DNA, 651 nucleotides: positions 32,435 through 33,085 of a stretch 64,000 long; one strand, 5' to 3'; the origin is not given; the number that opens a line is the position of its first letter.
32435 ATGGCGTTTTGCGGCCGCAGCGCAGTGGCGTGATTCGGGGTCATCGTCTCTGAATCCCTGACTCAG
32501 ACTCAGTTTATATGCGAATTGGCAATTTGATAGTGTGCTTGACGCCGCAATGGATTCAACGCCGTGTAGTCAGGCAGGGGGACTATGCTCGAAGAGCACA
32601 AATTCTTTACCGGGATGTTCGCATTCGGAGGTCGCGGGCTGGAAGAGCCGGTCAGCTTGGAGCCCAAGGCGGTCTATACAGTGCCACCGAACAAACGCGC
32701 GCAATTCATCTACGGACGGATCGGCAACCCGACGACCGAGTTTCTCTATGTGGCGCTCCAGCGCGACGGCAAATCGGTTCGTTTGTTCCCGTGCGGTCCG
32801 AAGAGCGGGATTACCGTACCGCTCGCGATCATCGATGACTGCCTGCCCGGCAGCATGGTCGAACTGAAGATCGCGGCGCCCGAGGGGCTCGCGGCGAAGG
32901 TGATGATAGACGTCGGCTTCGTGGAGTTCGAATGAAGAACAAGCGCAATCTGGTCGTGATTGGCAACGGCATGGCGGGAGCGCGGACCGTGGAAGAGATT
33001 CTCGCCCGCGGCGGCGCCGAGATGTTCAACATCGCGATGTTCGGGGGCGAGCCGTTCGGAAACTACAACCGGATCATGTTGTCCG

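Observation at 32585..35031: Coupled operon of an unknown 116-aa protein and a NirB-like FAD/NAD(P)-BFD[2Fe-2S]-PNPOx fusion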

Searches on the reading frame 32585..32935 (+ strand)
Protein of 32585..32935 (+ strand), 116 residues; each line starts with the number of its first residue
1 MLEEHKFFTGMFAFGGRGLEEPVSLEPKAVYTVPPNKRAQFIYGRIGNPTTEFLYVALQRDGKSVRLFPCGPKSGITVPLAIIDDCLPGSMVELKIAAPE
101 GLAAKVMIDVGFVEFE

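Call 3: search_protein_families(library=pfam, proteins=[window:32585-32935:+], max_evalue=0.1)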
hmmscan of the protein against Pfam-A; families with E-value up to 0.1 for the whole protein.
window:32585-32935:+ (116 aa): 1 family
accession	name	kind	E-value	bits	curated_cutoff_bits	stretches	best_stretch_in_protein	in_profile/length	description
PF01053.26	Cys_Met_Meta_PP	-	0.067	12.2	27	1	35-71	38-76/381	Cys/Met metabolism PLP-dependent enzyme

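Call 4: search_protein_families(library=ncbifam, proteins=[window:32585-32935:+], max_evalue=0.1)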
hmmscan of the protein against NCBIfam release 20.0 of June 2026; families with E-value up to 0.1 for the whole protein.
window:32585-32935:+ (116 aa): 0 families

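Call 7: find_homologous_proteins(query=window:32585-32935:+)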
Query window:32585-32935:+ (116 aa): 75 proteins with E <= 0.001 among 77 candidates.
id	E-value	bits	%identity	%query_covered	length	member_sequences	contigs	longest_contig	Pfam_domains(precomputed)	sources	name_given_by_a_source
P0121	3.0e-65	235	92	100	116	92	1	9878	-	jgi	jgi:hypothetical protein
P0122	3.5e-64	232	91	100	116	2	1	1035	-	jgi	jgi:assimilatory nitrate reductase catalytic subunit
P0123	3.6e-64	232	91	100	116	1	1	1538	-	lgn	-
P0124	4.1e-64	232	91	100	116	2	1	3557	-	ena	-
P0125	1.1e-63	230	91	100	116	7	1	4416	-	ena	-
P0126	5.8e-63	228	91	100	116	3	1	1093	-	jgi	-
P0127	3.0e-62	226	90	100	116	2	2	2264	-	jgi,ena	-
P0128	5.6e-62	225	90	100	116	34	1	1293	-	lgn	-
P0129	1.2e-61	224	90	100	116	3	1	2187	-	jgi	jgi:hypothetical protein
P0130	4.3e-61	222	87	100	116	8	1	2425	-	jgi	jgi:hypothetical protein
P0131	3.0e-60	219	86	100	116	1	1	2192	-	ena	-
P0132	1.5e-59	217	87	100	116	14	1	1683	-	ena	-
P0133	1.1e-57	211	85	100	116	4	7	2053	-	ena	-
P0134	6.4e-52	192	78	98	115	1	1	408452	-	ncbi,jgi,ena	jgi:hypothetical protein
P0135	1.3e-51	191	79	98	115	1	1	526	-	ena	-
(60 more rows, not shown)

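Call 9: search_solved_structures(query=window:32585-32935:+, max_evalue=10, show_alignments=2)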
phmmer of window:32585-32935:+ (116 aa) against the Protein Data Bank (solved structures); distinct sequences matched with E-value up to 10: 5.
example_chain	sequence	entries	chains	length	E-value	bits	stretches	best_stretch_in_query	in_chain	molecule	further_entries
6q93_A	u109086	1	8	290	0.26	14.6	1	42-112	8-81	Nitrogenase iron protein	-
6ovg_A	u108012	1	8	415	0.33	14.3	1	17-78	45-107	Cystathionine gamma-lyase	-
1i41_A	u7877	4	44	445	0.59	13.5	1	36-74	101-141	CYSTATHIONINE GAMMA-SYNTHASE | PROTEIN (CYSTATHIONINE GAMMA-SYNTHASE)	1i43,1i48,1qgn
5myj_BE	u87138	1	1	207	0.78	13.1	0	4-67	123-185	50S ribosomal protein L3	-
2y0o_A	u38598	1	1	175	0.92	12.8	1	22-54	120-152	PROBABLE D-LYXOSE KETOL-ISOMERASE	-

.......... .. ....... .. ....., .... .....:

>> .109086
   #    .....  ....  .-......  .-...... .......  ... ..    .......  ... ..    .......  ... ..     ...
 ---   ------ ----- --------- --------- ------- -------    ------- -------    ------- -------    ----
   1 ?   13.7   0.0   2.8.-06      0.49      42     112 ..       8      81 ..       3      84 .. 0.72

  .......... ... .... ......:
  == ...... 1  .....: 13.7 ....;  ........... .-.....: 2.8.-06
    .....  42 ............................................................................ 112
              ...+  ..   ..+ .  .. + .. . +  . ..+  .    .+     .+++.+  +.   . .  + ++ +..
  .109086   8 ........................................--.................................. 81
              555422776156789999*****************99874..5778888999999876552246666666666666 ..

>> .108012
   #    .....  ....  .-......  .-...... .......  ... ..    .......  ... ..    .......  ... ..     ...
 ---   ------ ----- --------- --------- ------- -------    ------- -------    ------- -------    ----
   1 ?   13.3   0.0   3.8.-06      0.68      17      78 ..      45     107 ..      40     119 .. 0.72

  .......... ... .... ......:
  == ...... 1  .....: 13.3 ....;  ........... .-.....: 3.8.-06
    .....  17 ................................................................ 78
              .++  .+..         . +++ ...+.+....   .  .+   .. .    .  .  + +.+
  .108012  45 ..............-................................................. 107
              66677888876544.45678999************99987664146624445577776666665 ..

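Call 19: predict_structure(alignment_id=A1)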
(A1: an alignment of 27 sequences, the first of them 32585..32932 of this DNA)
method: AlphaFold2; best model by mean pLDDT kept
length: 116 residues; sequences in the alignment: 27
mean_pLDDT: 92.4   pTM: 0.83
mean pLDDT of the five models: 92.4, 90.7, 90.7, 90.1, 88.2
residues with pLDDT >= 90: 93; 70-90: 17; 50-70: 6; < 50: 0
segments of 3 or more residues with pLDDT < 50: none
pLDDT, mean of each block of 10 residues (from residue 1): 83 98 97 93 94 96 91 91 82 97 97 90
secondary structure, 60 per line:
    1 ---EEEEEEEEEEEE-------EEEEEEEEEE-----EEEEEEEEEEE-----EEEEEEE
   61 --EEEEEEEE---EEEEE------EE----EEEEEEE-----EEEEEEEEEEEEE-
elements in order: E4-15 E23-32 E38-48 E54-60 E63-70 E74-78 E91-97 E103-115

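Call 24: search_protein_representatives(alignment_id=A1)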
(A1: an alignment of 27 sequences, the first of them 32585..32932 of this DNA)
Query: 27 sequences, 115 profile positions. Proteins with E-value up to 0.001 (for the whole library): 236; up to 1e-10: 131; up to 1e-30: 6. The best 150 are listed.
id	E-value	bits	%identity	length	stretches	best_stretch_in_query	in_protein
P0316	1.9e-42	160.0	-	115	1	1-115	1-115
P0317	3.1e-41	156.1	-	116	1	1-115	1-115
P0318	1.3e-34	134.8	-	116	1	4-114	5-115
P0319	1.1e-33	131.8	-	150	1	4-115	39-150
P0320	1.0e-31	125.4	-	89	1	1-88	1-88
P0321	3.5e-31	123.7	-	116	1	4-115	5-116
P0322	1.6e-30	121.6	-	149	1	3-114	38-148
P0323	1.6e-29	118.4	-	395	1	5-115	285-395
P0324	1.2e-28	115.5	-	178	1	4-115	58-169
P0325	1.6e-28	115.1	-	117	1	5-115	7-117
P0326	3.2e-28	114.2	-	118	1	28-115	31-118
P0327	4.7e-28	113.6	-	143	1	4-115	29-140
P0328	5.9e-28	113.3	-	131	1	7-114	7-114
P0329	9.8e-28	112.6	-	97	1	2-92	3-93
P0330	4.3e-27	110.5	-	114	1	1-82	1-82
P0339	6.9e-24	100.2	-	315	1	1-115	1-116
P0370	1.9e-18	82.6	-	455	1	1-95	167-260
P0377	1.6e-17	79.7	-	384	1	37-115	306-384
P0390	3.9e-16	75.2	-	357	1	2-115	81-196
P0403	1.3e-14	70.3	-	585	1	28-101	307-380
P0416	2.3e-13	66.3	-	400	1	7-111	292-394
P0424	6.5e-13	64.8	-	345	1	23-115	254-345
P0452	2.9e-10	56.3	-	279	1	7-113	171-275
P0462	1.7e-09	53.8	-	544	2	70-115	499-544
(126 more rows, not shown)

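Call 26: search_protein_families(library=pfam, proteins=[P0323, P0416, P0424, P0377, P0390, P0339, P0370, P0403, P0462, P0452], max_evalue=0.001)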
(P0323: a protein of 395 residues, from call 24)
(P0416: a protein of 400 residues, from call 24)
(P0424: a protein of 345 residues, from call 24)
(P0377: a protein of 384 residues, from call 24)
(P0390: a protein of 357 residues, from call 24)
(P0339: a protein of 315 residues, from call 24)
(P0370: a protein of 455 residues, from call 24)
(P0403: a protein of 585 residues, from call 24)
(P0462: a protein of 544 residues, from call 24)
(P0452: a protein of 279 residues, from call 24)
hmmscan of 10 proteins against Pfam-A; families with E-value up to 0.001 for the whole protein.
P0323 (395 aa): 2 families
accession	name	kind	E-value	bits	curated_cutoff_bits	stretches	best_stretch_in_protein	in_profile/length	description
PF01568.27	Molydop_binding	-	3.1e-26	92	26.8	1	132-245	1-110/110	Molydopterin dinucleotide binding domain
PF00384.28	Molybdopterin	-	0.00047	19.7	24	1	1-41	312-352/353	Molybdopterin oxidoreductase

P0416 (400 aa): 3 families
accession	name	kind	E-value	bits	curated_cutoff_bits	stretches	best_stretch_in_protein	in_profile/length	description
PF08281.18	Sigma70_r4_2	-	1.9e-10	40.7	25.7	1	175-226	3-54/54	Sigma-70, region 4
PF04545.22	Sigma70_r4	-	2.6e-08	33.7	24.1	1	179-228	1-50/50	Sigma-70, region 4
PF20057.4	DUF6456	-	0.00027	21.5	26.3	1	175-231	79-135/136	Domain of unknown function (DUF6456)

P0424 (345 aa): 1 family
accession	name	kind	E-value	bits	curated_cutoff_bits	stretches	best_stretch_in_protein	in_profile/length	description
PF01568.27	Molydop_binding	-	2.2e-05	24.9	26.8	1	105-209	1-109/110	Molydopterin dinucleotide binding domain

P0377 (384 aa): 2 families
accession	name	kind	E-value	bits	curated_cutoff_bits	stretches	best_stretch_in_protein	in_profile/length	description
PF07690.21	MFS_1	-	1.4e-23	83.9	33.4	1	122-306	37-230/347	Major Facilitator Superfamily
PF00854.27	PTR2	-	0.00049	19.5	27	1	213-254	79-120/392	POT family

P0390 (357 aa): 1 family
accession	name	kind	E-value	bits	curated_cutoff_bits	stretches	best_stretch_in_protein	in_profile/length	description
PF07992.20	Pyr_redox_2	-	4.8e-05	23.4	26.1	1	274-347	66-138/291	Pyridine nucleotide-disulphide oxidoreductase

P0339 (315 aa): 2 families
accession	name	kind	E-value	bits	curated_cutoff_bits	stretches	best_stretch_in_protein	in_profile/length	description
PF07992.20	Pyr_redox_2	-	0.00016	21.7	26.1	0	279-308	141-170/291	Pyridine nucleotide-disulphide oxidoreductase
PF00070.33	Pyr_redox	-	0.00058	20.8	22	0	283-308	2-27/82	Pyridine nucleotide-disulphide oxidoreductase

P0370 (455 aa): 1 family
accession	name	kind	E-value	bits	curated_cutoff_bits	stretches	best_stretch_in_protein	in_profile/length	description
PF01568.27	Molydop_binding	-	4.3e-14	52.9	26.8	1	64-115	56-110/110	Molydopterin dinucleotide binding domain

P0403 (585 aa): 1 family
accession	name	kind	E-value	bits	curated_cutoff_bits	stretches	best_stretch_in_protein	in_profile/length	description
PF01568.27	Molydop_binding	-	4.2e-13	49.7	26.8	1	146-233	20-110/110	Molydopterin dinucleotide binding domain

P0462 (544 aa): 2 families
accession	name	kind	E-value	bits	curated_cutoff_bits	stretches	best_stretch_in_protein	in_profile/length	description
PF00384.28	Molybdopterin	-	9.1e-11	41.8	24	1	109-174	279-345/353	Molybdopterin oxidoreductase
PF01568.27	Molydop_binding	-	8e-10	39.2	26.8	1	274-383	1-110/110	Molydopterin dinucleotide binding domain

P0452 (279 aa): 3 families
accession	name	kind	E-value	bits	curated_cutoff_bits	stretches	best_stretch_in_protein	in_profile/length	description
PF04545.22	Sigma70_r4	-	2.8e-09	36.8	24.1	1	62-111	1-50/50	Sigma-70, region 4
PF08281.18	Sigma70_r4_2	-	1.6e-07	31.3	25.7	1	59-109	4-54/54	Sigma-70, region 4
PF20057.4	DUF6456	-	0.00093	19.7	26.3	0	42-114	63-135/136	Domain of unknown function (DUF6456)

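Call 32: find_related_loci(query=A1, collection=genome_contigs, flank=8000)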
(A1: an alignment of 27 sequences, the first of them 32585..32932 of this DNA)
Query A1 (116 aa) in genome_contigs; peptide patterns used: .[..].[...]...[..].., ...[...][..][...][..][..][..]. (x = any residue, [..] = any of these).
153 stretches matched a pattern; 19 encode a relative of the query (tblastn E <= 1e-3); 19 distinct loci.
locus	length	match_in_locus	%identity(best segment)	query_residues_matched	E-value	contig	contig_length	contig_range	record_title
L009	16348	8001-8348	89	1-116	5e-68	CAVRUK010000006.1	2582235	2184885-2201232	MAG: uncultured delta proteobacterium isolate MFD02248.bin.1.51 genome assembly, contig: contig_9513, whole genome shotg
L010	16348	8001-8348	89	1-116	1e-66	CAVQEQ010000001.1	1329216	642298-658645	MAG: uncultured delta proteobacterium isolate MFD04434.bin.1.46 genome assembly, contig: contig_1737, whole genome shotg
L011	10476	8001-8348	86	1-116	1e-65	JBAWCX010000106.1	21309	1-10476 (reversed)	MAG: Candidatus Binatus sp. isolate MFD09556_ilm_asm_bin15 k127_241593, whole genome shotgun sequence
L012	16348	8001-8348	83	1-116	2e-64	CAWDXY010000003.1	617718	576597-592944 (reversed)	MAG: uncultured delta proteobacterium isolate MFD01248.bin.1.21 genome assembly, contig: contig_21291, whole genome shot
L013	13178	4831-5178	84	1-116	5e-63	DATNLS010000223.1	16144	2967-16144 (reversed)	MAG TPA_asm: Candidatus Acidiferrales bacterium isolate SMAG_U11458 k141_125128, whole genome shotgun sequence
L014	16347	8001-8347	86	1-116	1e-57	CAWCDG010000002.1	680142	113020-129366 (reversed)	MAG: uncultured delta proteobacterium isolate MFD09286.bin.2.99 genome assembly, contig: contig_16316, whole genome shot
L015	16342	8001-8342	78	1-114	3e-57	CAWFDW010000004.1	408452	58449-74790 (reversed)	MAG: uncultured delta proteobacterium isolate MFD05513.bin.2.169 genome assembly, contig: contig_28040, whole genome sho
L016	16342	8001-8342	78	1-114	1e-56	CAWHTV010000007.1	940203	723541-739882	MAG: uncultured delta proteobacterium isolate MFD05705.bin.2.88 genome assembly, contig: contig_35209, whole genome shot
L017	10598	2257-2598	77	1-114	2e-56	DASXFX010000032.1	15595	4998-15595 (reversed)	MAG TPA_asm: Candidatus Binataceae bacterium isolate SMAG_U5149 k141_2646151, whole genome shotgun sequence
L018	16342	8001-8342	77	1-114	9e-56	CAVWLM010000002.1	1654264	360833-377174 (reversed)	MAG: uncultured delta proteobacterium isolate MFD04434.bin.1.44 genome assembly, contig: contig_1343, whole genome shotg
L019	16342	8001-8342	73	1-114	2e-54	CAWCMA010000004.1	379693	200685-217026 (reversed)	MAG: uncultured delta proteobacterium isolate MFD05502.bin.1.141 genome assembly, contig: contig_46406, whole genome sho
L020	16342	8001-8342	74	1-114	5e-54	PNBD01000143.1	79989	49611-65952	MAG: Deltaproteobacteria bacterium isolate palsa_1115 73.20111000_P3M.98_contig_753, whole genome shotgun sequence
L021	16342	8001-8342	73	1-114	4e-53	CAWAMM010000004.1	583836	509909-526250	MAG: uncultured delta proteobacterium isolate MFD01716.bin.1.24 genome assembly, contig: contig_39321, whole genome shot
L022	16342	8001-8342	73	1-114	3e-52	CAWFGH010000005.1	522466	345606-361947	MAG: uncultured delta proteobacterium isolate MFD00731.bin.2.203 genome assembly, contig: contig_30362, whole genome sho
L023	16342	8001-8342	70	1-114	2e-51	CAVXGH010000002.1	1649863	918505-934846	MAG: uncultured delta proteobacterium isolate MFD05512.bin.1.184 genome assembly, contig: contig_15614, whole genome sho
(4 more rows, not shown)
